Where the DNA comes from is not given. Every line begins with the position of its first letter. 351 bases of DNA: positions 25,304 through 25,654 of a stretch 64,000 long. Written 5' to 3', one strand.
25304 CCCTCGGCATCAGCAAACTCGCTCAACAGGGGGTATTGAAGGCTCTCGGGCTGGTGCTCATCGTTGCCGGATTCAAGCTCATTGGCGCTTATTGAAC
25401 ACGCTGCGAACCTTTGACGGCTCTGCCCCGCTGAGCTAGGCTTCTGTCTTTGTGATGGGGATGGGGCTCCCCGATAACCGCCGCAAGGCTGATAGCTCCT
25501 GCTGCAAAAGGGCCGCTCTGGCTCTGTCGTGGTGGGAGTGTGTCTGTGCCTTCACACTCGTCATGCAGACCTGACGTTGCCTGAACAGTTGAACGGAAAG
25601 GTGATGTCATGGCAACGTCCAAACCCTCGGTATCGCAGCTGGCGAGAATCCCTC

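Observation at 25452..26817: Fluoride riboswitch controlling an MFS transporter rather than Fluc or CLC-F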

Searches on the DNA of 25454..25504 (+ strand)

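Call 22: build_rna_model(alignment_id=A4, structure=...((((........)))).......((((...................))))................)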
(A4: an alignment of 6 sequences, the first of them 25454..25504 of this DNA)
Model R1 built from alignment A4 (6 sequences, 69 columns); structure: as given.
model positions 55; base pairs 8; branch points 1; effective number of sequences 4.19; information 1.011 bits per position. Calibrated on 0.2 Mb of random sequence (short: E-values are rough).
structure used (alignment columns):
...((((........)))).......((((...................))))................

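Call 23: search_with_rna_model(model_id=R1, sources=[window, L001, L002, L003, L004, L005, L006, L007, L008, L009, L010, L011, L012, L013, L014, L015, L016, L017, L018, L019, L020, L021, L022, L023, L024, L025, L026, L027, L028, L029, L030, L031, L032, L033, L034, L035, L036, L037, L038, L039, L040, L041, L042, L043, L044, L045, L046, L047, L048, L049, L050, L051, L052, L053, L054, L055, L056, L057, L058, L059, L060, L061, L062, L063, L064, L065, L066, L067, L068, L069, L070, L071, L072, L073, L074, L075, L076, L077, L078, L079, L080], max_evalue=10, show_alignments=0)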
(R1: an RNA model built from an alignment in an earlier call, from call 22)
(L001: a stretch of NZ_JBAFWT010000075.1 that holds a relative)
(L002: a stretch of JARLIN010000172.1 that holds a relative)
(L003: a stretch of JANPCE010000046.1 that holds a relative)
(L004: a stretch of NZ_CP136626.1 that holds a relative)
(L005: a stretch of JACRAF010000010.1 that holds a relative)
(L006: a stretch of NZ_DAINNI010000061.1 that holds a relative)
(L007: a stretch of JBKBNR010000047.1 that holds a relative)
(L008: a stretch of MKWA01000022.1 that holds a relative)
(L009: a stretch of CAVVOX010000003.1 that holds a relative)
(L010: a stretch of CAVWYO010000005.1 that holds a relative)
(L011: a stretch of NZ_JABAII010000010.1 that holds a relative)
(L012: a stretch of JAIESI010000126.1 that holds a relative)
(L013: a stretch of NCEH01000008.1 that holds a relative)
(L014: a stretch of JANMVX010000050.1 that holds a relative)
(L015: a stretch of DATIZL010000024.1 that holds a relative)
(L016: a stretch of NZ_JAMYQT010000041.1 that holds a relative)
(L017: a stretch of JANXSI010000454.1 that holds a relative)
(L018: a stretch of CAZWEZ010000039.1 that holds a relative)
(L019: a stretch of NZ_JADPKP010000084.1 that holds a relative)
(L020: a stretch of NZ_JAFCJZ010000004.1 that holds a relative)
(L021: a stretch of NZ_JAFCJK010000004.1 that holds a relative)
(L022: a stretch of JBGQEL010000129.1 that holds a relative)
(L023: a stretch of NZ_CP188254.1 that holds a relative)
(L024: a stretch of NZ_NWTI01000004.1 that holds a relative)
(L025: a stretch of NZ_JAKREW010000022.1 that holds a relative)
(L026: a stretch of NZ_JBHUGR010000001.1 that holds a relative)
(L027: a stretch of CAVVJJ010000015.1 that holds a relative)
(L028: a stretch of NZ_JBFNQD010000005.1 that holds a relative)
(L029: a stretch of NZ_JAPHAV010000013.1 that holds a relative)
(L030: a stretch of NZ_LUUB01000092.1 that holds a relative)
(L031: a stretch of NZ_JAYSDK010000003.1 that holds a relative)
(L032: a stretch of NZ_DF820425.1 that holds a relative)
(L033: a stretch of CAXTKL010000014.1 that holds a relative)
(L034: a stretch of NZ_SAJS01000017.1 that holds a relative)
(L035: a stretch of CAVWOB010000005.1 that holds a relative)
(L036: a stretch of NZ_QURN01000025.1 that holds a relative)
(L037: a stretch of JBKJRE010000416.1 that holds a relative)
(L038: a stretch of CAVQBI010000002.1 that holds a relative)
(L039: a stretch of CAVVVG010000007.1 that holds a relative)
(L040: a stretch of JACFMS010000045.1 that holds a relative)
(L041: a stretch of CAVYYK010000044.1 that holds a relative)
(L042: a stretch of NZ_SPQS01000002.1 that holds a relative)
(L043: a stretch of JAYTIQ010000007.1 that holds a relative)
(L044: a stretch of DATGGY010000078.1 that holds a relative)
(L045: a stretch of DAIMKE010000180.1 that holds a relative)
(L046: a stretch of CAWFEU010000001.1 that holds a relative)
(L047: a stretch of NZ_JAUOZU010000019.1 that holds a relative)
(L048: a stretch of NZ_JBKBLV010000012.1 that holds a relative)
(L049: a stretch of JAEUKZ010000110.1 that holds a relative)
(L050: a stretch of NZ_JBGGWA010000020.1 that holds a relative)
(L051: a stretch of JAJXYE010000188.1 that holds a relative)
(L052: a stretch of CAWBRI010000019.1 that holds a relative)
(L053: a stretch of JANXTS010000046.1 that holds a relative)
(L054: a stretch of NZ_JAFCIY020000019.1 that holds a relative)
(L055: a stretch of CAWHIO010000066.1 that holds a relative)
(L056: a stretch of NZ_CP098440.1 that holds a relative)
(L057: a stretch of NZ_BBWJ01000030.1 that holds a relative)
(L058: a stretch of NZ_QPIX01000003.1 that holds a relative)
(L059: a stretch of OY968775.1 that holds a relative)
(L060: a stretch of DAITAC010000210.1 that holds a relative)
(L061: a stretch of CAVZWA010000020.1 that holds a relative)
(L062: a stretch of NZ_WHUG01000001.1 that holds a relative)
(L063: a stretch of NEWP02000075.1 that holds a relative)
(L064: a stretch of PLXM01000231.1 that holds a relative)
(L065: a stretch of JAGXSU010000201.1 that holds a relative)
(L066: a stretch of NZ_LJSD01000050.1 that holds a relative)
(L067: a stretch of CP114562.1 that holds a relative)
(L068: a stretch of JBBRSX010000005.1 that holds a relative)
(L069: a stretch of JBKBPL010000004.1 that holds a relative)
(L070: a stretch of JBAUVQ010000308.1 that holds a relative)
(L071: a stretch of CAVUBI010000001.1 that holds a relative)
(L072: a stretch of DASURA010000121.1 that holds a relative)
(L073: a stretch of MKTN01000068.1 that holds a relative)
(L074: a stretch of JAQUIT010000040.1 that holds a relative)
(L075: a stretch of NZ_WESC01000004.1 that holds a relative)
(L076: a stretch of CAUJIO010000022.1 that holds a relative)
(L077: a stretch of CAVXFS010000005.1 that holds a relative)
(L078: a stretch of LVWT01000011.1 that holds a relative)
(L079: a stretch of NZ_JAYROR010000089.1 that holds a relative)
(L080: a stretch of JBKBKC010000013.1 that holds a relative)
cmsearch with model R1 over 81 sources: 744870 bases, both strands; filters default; matches with E-value up to 10: 40.
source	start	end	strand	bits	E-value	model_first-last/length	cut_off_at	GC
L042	3830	3897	+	74.5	4.7e-24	1-55/55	no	0.63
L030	3804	3872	+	73.2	1.4e-23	1-55/55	no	0.67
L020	3841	3908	+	72.7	2e-23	1-55/55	no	0.66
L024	3838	3906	+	72.5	2.5e-23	1-55/55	no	0.64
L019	3810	3878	+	68.4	7.9e-22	1-55/55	no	0.62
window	25454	25504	+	63.5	4.9e-20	1-55/55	no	0.65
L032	3815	3882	+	61.5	2.6e-19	1-55/55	no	0.68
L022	5216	5276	+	45.8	1.4e-13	1-55/55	no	0.69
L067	1888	1963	+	37.8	1.1e-10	1-55/55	no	0.59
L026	1166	1217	-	25.3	4.2e-06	1-55/55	no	0.63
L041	6941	6984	+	19.2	0.00074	4-46/55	no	0.73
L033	4525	4574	+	16.3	0.0079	1-55/55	no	0.64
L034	3078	3124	-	14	0.058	1-55/55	no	0.64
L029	116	202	-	12.6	0.18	1-55/55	no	0.64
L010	5051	5089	-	12.1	0.29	4-43/55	no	0.69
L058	147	190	-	12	0.32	1-55/55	no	0.7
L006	7480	7564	+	11.5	0.48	1-55/55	no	0.71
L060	2207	2268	-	11.3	0.57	1-55/55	no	0.68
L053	2935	3000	+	11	0.71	1-55/55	no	0.45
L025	956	1032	+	10.6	0.98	1-55/55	no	0.7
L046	749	809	-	10.6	1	1-55/55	no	0.57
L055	4446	4486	-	10.5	1.1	1-55/55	no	0.78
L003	5255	5308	-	10.2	1.4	1-55/55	no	0.56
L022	1616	1629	-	9.9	1.8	5-18/55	no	0.79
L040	2190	2205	-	9.6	2.4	4-19/55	no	0.75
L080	5041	5056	-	9.6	2.4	4-19/55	no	0.75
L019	5074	5089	-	9.6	2.4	4-19/55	no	0.75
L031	8986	9037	+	9.4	2.8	4-41/55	no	0.69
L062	6573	6605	-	9.3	3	1-55/55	no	0.67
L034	3792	3807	+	9.2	3.3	4-19/55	no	0.69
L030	6028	6072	+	9.2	3.4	1-55/55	no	0.51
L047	1891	1907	+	9.1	3.6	1-55/55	no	0.71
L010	7793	7870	-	9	3.9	1-55/55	no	0.68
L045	5225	5240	-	8.6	5.3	4-19/55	no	0.69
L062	6746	6823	+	8.5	5.8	1-55/55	no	0.65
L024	6014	6055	+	8.4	6.6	1-55/55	no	0.6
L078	5506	5517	+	8.3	7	6-17/55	no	0.67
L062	2698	2711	+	8.1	8.1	5-18/55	no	0.71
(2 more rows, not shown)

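Call 45: search_with_rna_model(model_id=R1, sources=[L081, L082, L083, L084], max_evalue=1, show_alignments=3)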
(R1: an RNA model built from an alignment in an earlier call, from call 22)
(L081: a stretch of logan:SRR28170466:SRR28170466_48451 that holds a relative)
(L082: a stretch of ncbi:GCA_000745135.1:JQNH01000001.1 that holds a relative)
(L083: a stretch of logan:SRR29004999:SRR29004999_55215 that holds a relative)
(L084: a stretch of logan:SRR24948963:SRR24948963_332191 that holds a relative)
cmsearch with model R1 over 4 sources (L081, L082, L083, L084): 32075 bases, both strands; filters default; matches with E-value up to 1: 3.
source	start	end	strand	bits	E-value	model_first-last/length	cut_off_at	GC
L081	2577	2627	+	63.5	2.1e-21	1-55/55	no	0.65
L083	4631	4658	-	7.9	0.42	1-55/55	no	0.61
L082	361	413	-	7.7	0.48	1-55/55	no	0.58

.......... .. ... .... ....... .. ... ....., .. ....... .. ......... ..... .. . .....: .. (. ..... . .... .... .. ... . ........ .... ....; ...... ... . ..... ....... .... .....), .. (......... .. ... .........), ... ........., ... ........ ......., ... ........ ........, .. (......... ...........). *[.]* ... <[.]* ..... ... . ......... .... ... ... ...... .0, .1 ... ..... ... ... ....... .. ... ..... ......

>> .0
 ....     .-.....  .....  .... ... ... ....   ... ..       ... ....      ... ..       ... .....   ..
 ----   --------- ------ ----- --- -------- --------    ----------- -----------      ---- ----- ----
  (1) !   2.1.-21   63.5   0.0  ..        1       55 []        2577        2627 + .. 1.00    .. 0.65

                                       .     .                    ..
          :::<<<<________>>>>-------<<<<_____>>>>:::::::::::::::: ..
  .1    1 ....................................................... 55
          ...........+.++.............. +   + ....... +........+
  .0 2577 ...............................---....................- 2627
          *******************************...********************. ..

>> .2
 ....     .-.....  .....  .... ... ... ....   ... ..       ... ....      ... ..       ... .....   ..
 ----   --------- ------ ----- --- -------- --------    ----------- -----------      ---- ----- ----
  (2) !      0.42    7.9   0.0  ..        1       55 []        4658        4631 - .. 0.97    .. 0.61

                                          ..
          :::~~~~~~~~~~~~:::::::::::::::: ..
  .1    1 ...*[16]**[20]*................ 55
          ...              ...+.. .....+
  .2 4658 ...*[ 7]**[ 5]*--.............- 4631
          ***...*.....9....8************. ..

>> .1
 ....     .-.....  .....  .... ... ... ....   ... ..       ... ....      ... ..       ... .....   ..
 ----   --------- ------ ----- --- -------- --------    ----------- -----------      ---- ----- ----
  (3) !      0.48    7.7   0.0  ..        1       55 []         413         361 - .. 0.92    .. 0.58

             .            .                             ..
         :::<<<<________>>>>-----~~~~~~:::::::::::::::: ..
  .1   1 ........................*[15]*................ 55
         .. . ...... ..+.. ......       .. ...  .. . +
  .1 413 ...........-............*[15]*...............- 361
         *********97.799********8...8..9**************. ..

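Call 57: search_with_rna_model(model_id=R1, sources=[window, L019, L020, L024, L030, L032, L042, L022, L067, L026, L091, L137, L123, L097, L146, L153, L188], max_evalue=0.0001, make_alignment=true)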
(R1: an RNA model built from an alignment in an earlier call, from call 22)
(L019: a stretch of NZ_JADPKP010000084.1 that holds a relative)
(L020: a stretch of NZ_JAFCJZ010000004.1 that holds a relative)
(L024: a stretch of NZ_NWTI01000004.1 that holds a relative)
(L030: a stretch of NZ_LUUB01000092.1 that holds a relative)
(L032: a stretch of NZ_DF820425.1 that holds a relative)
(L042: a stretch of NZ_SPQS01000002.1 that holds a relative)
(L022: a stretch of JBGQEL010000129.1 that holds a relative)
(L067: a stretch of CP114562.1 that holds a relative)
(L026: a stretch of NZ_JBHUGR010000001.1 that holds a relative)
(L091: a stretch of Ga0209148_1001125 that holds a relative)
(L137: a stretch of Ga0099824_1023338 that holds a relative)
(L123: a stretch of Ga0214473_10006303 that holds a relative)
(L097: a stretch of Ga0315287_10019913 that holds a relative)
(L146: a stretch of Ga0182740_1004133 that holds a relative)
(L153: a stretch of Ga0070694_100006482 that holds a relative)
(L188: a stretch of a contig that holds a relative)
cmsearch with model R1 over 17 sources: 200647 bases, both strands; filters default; matches with E-value up to 0.0001: 18.
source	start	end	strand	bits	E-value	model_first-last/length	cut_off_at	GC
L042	3830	3897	+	74.5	1.3e-24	1-55/55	no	0.63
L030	3804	3872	+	73.2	3.7e-24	1-55/55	no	0.67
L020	3841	3908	+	72.7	5.4e-24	1-55/55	no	0.66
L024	3838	3906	+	72.5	6.8e-24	1-55/55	no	0.64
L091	5619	5688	+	69.8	6.6e-23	1-55/55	no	0.67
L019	3810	3878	+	68.4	2.1e-22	1-55/55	no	0.62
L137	1117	1184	+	67.1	6.4e-22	1-55/55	no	0.66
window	25454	25504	+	63.5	1.3e-20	1-55/55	no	0.65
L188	1143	1194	-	61.8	5.3e-20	1-55/55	no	0.58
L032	3815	3882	+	61.5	7.1e-20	1-55/55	no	0.68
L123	9273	9326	+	51.1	4.4e-16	1-55/55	no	0.44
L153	4117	4174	-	48.8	3.1e-15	1-55/55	no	0.74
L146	7167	7218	+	48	5.7e-15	1-55/55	no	0.62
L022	5216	5276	+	45.8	3.8e-14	1-55/55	no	0.69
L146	6526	6578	-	44.8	8.8e-14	1-55/55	no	0.64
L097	4418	4469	-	41.8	1.1e-12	1-55/55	no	0.67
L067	1888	1963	+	37.8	3e-11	1-55/55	no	0.59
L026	1166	1217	-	25.3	1.1e-06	1-55/55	no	0.63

Alignment A5: 18 matches aligned to the model, 100 columns, each read 5' to 3' on its own strand. Consensus structure (alignment columns), stored with it:
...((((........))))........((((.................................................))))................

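Call 64: search_with_rna_model(model_id=R1, sources=[L205, L206, L207, L084], max_evalue=1)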
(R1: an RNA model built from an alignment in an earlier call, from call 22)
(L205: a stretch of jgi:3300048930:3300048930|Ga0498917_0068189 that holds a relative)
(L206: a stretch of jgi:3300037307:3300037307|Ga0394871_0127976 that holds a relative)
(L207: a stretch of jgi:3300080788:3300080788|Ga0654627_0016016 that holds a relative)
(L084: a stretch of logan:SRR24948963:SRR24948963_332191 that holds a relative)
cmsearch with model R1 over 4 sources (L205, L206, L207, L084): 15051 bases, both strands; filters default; matches with E-value up to 1: 3.
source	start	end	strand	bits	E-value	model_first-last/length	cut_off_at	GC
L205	400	449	+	51.9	1.7e-17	1-55/55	no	0.68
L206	1295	1335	+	8.6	0.11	1-55/55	no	0.66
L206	2317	2360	-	8.1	0.16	1-55/55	no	0.66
